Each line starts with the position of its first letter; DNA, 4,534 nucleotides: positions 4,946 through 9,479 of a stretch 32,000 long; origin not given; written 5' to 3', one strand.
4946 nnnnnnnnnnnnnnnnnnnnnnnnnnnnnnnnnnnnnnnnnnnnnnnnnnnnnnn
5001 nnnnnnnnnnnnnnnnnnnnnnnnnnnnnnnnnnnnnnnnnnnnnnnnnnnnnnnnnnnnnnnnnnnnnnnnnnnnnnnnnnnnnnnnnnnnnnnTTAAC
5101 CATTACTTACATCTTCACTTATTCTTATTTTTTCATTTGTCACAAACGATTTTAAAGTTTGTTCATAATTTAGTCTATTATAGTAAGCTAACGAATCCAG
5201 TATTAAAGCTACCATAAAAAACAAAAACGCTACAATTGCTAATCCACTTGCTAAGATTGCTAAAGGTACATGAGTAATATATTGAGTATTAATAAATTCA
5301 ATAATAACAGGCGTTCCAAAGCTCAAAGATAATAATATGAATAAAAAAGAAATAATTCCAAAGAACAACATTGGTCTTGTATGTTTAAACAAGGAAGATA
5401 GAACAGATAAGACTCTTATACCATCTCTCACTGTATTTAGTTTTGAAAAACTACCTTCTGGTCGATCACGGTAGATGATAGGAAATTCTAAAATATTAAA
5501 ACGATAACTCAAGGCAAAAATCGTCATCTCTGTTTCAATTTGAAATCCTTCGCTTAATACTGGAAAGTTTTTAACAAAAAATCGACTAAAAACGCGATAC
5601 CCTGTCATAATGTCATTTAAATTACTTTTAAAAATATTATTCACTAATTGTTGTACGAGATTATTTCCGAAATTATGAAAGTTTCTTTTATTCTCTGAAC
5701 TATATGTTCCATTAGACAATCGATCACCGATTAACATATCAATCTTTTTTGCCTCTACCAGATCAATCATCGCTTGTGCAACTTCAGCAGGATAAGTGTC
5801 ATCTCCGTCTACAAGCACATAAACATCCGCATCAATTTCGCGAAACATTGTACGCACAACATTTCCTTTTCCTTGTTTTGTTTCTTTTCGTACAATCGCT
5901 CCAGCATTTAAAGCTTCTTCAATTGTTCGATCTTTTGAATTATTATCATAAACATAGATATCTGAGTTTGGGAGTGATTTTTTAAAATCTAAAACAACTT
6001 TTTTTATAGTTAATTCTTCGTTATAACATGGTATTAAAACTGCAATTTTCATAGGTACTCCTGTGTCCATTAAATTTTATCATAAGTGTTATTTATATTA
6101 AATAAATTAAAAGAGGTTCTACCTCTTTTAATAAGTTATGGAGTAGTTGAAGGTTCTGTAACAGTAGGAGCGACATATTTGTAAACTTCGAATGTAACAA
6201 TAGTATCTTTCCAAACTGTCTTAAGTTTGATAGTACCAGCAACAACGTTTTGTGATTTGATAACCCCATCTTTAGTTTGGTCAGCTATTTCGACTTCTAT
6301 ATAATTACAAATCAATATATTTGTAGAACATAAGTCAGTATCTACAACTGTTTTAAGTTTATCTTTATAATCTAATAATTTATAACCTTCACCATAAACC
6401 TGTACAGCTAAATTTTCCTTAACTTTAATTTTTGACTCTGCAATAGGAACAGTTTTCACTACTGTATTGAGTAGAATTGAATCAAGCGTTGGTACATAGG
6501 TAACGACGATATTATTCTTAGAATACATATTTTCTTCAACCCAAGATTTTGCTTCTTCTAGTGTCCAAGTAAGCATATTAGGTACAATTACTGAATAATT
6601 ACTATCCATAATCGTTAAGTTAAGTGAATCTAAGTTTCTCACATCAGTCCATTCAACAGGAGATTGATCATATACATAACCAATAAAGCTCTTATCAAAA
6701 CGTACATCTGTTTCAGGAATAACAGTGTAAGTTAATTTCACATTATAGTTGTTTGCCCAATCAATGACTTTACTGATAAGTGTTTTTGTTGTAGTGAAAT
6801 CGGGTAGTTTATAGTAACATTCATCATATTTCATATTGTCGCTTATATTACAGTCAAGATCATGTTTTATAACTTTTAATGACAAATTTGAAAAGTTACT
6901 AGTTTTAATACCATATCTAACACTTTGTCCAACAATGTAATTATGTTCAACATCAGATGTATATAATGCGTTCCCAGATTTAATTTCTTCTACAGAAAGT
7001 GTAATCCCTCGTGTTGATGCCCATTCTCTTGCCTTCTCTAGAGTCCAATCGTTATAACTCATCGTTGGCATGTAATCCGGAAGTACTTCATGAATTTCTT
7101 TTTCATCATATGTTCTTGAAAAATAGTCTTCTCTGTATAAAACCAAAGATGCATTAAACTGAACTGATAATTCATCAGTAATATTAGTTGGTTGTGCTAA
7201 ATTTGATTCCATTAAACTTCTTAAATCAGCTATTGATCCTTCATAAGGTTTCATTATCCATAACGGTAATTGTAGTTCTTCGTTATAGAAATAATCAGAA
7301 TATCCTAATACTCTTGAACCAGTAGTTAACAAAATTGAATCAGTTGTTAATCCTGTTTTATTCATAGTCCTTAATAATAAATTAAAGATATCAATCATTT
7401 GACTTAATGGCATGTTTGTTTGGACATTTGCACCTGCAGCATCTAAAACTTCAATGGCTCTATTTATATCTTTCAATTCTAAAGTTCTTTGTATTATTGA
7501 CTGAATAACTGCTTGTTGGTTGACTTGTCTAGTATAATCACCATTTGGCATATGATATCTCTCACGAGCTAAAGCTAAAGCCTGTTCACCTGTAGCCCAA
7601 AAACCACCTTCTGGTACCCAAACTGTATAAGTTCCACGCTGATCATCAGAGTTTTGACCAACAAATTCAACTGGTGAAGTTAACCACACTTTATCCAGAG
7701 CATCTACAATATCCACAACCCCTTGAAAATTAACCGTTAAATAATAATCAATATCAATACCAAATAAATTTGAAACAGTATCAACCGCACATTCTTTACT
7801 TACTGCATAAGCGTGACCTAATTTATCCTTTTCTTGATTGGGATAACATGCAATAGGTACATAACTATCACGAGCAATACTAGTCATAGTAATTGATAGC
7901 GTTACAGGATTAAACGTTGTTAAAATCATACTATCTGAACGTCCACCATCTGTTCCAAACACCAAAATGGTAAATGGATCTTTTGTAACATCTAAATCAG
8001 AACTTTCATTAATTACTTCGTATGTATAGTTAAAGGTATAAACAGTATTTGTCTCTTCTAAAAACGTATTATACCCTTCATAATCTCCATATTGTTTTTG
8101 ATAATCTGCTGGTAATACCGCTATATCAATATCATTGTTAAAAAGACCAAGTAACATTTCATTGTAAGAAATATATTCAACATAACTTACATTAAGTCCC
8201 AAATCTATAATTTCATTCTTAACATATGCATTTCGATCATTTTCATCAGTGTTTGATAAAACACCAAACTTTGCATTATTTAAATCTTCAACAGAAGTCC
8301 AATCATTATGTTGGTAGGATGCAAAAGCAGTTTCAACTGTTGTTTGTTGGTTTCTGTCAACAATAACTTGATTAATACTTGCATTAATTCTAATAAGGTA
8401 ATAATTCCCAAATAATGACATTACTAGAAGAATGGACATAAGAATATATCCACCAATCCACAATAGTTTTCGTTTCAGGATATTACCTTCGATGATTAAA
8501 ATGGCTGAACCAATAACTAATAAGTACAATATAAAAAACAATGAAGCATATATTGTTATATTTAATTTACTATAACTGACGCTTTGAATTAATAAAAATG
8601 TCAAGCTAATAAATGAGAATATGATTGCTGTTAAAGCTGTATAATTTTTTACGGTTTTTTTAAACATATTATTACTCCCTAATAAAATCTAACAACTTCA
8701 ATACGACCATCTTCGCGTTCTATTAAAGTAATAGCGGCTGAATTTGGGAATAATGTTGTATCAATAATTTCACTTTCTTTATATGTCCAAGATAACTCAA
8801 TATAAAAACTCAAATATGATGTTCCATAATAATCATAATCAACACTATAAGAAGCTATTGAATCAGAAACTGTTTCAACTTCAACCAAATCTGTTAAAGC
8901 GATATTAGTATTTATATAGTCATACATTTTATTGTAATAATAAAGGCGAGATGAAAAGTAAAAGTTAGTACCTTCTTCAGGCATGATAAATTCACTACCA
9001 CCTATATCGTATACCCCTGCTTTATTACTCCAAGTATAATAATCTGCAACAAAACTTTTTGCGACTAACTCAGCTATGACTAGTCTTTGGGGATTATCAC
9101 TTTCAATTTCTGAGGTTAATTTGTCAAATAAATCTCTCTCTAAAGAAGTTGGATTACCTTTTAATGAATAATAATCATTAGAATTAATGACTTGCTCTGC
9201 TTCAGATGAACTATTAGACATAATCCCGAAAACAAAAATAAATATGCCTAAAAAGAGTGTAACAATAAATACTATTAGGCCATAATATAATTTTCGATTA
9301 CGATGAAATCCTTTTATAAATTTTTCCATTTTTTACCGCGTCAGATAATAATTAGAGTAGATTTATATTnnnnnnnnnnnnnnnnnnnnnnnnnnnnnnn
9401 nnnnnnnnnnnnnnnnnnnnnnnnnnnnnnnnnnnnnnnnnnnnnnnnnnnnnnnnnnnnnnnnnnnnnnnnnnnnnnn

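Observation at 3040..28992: Six concatenated GT2 / polytopic-membrane-protein pairs with no GtrA-type flippase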

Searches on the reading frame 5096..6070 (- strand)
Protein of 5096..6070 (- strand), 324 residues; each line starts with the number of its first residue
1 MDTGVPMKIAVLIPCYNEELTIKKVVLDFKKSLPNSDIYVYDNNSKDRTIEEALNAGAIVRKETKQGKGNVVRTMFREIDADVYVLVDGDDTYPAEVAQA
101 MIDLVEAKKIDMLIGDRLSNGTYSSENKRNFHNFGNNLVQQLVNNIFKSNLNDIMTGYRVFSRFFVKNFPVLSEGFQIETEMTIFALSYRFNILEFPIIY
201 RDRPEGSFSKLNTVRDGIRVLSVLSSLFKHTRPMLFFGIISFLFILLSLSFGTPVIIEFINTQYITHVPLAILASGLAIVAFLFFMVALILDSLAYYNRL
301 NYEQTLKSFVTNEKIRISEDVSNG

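Call 3: search_protein_families(library=pfam, proteins=[window:5096-6070:-], max_evalue=0.01)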
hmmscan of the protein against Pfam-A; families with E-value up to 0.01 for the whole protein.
window:5096-6070:- (324 aa): 3 families
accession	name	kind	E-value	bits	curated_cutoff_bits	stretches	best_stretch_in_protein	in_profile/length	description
PF00535.33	Glycos_transf_2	-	7.3e-18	65.5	23.3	1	11-167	2-165/168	Glycosyl transferase family 2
PF13641.12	Glyco_tranf_2_3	-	1e-06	29.4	27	1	9-114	3-120/230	Glycosyltransferase like family 2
PF06687.17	SUR7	-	0.0056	16.8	29.6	1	222-298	97-169/201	SUR7/PalI family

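Call 7: search_protein_families(library=ncbifam, proteins=[window:5096-6070:-], max_evalue=0.001)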
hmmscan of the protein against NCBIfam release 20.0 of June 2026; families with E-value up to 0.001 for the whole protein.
window:5096-6070:- (324 aa): 9 families
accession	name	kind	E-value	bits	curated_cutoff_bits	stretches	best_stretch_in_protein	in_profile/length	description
TIGR04182.1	glyco_TIGR04182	equivalog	8.9e-66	222.2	325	1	9-299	2-287/293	S-layer glycoprotein N-glycosyltransferase AglJ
NF041391.1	DPhHxTase_Halo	equivalog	1e-21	76.9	375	1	15-221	3-202/213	dolichyl-phosphate hexose transferase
NF058614.1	PPMAGASynPpgS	equivalog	1.2e-17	64.1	370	1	11-220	4-215/226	polyprenyl-phospho-N-acetylgalactosaminyl synthase PpgS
NF010496.0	PRK13915.1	equivalog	1.2e-09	37.7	262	1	7-104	31-142/307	glucosyl-3-phosphoglycerate synthase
NF047588.1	GlcsyltransPgfSStrep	equivalog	8.9e-09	35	500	1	7-280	1-278/308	glycosyltransferase PgfS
TIGR04283.1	glyco_like_mftF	equivalog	4e-07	29.9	182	1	9-108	1-100/221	TIGR04283 family arsenosugar biosynthesis glycosyltransferase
TIGR03937.1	PgaC_IcaA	equivalog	1.2e-06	27.8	422.3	1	8-105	46-150/407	poly-beta-1,6-N-acetyl-D-glucosamine synthase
NF041865.1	EpsU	equivalog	2.1e-05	23.8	700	1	7-108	39-150/394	exopolysaccharide biosynthesis GT2 family glycosyltransferase EpsU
NF053846.1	glyco_with_XrtP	equivalog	0.00025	19.9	520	1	11-51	45-85/440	XrtP-associated glycosyltransferase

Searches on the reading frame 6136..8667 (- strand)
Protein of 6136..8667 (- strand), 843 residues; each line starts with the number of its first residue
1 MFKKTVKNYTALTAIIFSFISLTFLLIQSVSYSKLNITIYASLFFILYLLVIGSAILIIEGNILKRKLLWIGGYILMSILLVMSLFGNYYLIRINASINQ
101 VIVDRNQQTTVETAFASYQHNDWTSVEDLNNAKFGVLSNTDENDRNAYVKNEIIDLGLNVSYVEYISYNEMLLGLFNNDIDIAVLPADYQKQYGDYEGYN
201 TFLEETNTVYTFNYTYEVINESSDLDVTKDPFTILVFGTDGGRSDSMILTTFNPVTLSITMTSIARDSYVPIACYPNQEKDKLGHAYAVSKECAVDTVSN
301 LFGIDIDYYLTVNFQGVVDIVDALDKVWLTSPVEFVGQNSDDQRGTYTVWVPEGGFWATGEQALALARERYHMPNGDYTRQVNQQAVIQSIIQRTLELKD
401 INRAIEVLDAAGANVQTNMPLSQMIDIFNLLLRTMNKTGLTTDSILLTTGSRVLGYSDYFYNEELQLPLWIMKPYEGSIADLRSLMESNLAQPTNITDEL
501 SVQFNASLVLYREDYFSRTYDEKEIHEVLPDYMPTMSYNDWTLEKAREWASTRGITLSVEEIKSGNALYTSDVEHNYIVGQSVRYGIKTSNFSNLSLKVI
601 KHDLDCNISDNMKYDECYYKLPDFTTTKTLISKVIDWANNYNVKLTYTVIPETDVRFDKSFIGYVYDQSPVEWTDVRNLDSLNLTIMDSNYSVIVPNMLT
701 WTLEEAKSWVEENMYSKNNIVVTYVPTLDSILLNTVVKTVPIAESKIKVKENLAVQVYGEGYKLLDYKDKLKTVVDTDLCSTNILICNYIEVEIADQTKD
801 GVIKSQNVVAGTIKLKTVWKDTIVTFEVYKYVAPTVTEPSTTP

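Call 3: search_protein_families(library=pfam, proteins=[window:6136-8667:-], max_evalue=0.01)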
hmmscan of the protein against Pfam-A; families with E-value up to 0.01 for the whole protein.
window:6136-8667:- (843 aa): 2 families
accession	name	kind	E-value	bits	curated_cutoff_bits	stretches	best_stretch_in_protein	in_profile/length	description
PF03816.19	LytR_cpsA_psr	-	1.5e-35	123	24.6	1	243-395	1-148/150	LytR_cpsA_psr family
PF03793.24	PASTA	-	6.5e-08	32.9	23.2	0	693-754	1-59/64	PASTA domain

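Call 7: search_protein_families(library=ncbifam, proteins=[window:6136-8667:-], max_evalue=0.001)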
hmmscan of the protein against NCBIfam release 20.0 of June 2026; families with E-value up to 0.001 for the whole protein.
window:6136-8667:- (843 aa): 5 families
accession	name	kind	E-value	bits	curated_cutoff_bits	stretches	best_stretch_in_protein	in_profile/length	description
NF051849.1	LCP_trans_Cps2A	equivalog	4.3e-42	144.9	650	1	15-442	18-432/477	LCP family glycopolymer transferase CpsA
NF006897.1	PRK09379.1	equivalog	4.2e-41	141.1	441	1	222-429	49-252/298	polyisoprenyl-teichoic acid--peptidoglycan teichoic acid transferase TagU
NF047591.1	ligase_LytR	equivalog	5.7e-39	134.4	450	1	216-424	42-264/336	glycopolymer--peptidoglycan transferase LytR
TIGR00350.1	lytR_cpsA_psr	domain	3.5e-28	98.8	62.3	1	242-395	1-150/152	LCP family glycopolymer transferase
NF033483.0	PknB_PASTA_kin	equivalog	0.00017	20.8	450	1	655-812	395-550/563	Stk1 family PASTA domain-containing Ser/Thr kinase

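Call 14: list_cluster_members(proteins=[P0001, window:6136-8667:-, window:16675-20670:-, window:20652-22145:-, window:24159-25514:+, window:8679-9329:-])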
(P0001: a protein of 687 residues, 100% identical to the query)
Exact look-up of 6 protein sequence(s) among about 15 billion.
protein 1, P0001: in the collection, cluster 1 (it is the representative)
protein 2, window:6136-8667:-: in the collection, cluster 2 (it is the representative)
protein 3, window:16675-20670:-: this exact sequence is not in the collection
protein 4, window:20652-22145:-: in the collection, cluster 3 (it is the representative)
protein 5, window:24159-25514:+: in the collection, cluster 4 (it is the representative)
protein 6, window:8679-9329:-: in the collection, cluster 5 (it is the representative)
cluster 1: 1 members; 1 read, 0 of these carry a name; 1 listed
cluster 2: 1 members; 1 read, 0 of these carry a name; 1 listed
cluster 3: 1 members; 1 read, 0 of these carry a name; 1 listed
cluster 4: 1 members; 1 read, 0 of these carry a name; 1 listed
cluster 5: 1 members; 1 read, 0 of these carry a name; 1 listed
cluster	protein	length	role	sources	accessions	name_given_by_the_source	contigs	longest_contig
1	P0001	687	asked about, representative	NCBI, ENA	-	-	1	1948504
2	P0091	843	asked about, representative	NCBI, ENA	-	-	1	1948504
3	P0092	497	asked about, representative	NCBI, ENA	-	-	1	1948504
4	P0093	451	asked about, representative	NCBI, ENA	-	-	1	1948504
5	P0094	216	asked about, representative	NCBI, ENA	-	-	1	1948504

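Call 79: search_protein_families(library=pfam, proteins=[L007:3891-4235:+, L007:4228-4569:+], max_evalue=0.01)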
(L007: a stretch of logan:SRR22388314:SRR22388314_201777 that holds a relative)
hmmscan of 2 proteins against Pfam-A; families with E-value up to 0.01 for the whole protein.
L007:3891-4235:+ (114 aa): 1 family
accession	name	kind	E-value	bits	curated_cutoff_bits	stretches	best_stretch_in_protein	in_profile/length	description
PF00892.27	EamA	-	6.7e-06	26.9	28.2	1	13-110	40-134/135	EamA-like transporter family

L007:4228-4569:+ (113 aa): 4 families
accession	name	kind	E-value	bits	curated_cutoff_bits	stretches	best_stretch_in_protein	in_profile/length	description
PF00892.27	EamA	-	1.8e-09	38.4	28.2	1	3-112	27-134/135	EamA-like transporter family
PF03151.22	TPT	-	1.9e-06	27.9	30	1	13-112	38-136/291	Triose-phosphate Transporter family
PF10639.15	TMEM234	-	0.0001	22.8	30.1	1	39-111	39-112/113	Putative transmembrane family 234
PF00893.25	Multi_Drug_Res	-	0.00014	22.8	23.7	1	13-104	9-93/93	Small Multidrug Resistance protein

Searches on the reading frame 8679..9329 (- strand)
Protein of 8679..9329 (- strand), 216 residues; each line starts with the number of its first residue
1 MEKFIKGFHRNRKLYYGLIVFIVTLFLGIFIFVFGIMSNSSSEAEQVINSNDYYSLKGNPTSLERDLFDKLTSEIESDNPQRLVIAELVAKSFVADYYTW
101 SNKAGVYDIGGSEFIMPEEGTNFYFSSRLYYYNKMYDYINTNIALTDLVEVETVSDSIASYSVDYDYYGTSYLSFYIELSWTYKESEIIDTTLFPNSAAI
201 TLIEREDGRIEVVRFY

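Call 3: search_protein_families(library=pfam, proteins=[window:8679-9329:-], max_evalue=0.01)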
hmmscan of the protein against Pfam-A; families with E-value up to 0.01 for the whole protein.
window:8679-9329:- (216 aa): 0 families

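Call 7: search_protein_families(library=ncbifam, proteins=[window:8679-9329:-], max_evalue=0.001)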
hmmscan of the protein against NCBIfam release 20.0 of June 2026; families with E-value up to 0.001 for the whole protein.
window:8679-9329:- (216 aa): 0 families

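Call 79: search_protein_families(library=pfam, proteins=[L007:3891-4235:+, L007:4228-4569:+], max_evalue=0.01)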
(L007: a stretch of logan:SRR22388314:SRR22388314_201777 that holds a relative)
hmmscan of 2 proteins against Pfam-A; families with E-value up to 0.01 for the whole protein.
L007:3891-4235:+ (114 aa): 1 family
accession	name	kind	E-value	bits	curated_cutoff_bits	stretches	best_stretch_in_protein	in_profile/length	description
PF00892.27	EamA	-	6.7e-06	26.9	28.2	1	13-110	40-134/135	EamA-like transporter family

L007:4228-4569:+ (113 aa): 4 families
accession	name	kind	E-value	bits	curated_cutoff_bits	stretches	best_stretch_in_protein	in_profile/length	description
PF00892.27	EamA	-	1.8e-09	38.4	28.2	1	3-112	27-134/135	EamA-like transporter family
PF03151.22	TPT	-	1.9e-06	27.9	30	1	13-112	38-136/291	Triose-phosphate Transporter family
PF10639.15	TMEM234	-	0.0001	22.8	30.1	1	39-111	39-112/113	Putative transmembrane family 234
PF00893.25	Multi_Drug_Res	-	0.00014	22.8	23.7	1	13-104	9-93/93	Small Multidrug Resistance protein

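Call 81: search_solved_structures(query=window:8679-9329:-, max_evalue=1)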
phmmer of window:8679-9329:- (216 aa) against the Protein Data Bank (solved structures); distinct sequences matched with E-value up to 1: 1.
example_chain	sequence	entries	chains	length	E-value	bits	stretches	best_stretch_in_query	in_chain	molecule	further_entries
1nqb_A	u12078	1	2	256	0.8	12.9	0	153-202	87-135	SINGLE-CHAIN ANTIBODY FRAGMENT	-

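Call 82: search_protein_families(library=pfam, proteins=[window:8679-9329:-], max_evalue=10)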
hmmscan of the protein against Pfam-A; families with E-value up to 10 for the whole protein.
window:8679-9329:- (216 aa): 1 family
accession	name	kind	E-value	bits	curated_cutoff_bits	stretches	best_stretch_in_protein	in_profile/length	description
PF13273.12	DUF4064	-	0.02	15.6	32.1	1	14-54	6-42/102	Protein of unknown function (DUF4064)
